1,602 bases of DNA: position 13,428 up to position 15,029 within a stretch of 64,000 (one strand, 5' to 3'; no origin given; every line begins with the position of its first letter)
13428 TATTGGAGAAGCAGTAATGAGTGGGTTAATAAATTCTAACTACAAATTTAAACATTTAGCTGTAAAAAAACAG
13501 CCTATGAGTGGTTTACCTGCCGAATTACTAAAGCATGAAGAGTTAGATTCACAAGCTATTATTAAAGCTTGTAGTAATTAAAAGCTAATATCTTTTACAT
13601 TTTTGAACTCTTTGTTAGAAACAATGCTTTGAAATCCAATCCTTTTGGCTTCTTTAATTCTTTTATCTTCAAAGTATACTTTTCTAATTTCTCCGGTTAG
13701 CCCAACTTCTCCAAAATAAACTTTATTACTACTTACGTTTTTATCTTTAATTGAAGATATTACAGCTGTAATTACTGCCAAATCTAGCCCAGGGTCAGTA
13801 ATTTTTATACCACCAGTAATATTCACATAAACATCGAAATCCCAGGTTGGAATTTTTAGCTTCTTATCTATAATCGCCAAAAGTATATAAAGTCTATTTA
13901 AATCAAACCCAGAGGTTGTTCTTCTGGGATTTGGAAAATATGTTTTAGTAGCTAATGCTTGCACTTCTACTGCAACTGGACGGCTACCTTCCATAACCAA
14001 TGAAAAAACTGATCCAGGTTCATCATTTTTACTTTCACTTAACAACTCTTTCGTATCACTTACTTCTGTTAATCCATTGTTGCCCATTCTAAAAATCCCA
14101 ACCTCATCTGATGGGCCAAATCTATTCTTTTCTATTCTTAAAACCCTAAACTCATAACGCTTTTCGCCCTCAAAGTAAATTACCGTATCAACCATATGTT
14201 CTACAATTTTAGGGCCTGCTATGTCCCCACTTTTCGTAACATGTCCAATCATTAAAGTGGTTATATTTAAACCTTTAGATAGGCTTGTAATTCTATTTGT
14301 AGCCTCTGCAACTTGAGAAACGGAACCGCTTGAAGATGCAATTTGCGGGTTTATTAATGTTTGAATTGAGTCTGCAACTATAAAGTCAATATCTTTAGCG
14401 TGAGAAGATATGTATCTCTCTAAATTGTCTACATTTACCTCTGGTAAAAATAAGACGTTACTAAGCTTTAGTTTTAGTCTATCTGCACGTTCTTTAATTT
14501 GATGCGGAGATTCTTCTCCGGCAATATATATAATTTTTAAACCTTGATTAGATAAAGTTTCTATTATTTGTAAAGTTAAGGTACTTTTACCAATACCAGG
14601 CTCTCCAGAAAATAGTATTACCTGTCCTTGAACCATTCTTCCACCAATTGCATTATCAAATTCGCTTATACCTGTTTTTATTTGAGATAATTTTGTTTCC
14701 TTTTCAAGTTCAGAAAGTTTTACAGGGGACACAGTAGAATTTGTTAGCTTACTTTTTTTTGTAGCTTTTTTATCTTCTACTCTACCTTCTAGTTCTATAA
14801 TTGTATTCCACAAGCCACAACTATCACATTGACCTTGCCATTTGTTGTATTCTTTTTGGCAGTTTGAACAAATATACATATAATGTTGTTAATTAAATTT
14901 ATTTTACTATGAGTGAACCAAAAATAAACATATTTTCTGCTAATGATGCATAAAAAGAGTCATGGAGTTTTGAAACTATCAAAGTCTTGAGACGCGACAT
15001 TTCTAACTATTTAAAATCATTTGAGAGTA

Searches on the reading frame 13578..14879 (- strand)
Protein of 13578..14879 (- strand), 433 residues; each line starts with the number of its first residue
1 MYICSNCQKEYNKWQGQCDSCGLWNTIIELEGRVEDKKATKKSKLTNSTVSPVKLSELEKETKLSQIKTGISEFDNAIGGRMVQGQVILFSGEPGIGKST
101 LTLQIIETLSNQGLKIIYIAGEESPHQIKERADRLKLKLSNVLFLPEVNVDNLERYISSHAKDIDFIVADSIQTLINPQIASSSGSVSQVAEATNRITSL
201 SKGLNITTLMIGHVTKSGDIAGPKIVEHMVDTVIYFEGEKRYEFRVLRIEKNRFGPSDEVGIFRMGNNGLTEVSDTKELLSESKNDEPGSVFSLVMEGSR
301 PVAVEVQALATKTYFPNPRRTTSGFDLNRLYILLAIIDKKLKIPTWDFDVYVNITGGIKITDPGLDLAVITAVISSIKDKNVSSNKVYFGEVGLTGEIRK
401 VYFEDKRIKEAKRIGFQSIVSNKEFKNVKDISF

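Call 75: search_protein_families(library=pfam, max_evalue=0.00001, proteins=[window:13578-14879:-])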
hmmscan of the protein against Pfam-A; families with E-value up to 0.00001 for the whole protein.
window:13578-14879:- (433 aa): 5 families
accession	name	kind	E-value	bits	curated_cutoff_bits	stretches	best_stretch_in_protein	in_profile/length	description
PF06745.19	ATPase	-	2.1e-19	70.3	26.6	1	67-139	1-74/231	KaiC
PF13481.12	AAA_25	-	2e-11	44.4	27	1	60-219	9-195/195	AAA domain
PF03796.21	DnaB_C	-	2.1e-08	34.3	27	0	67-132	2-67/255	DnaB-like helicase C terminal domain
PF18073.7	Zn_ribbon_LapB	-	3.9e-07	30.1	25.7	1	2-29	1-28/28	Rubredoxin metal binding domain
PF00154.27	RecA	-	8e-06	25.9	27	0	53-177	20-144/262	recA bacterial DNA recombination protein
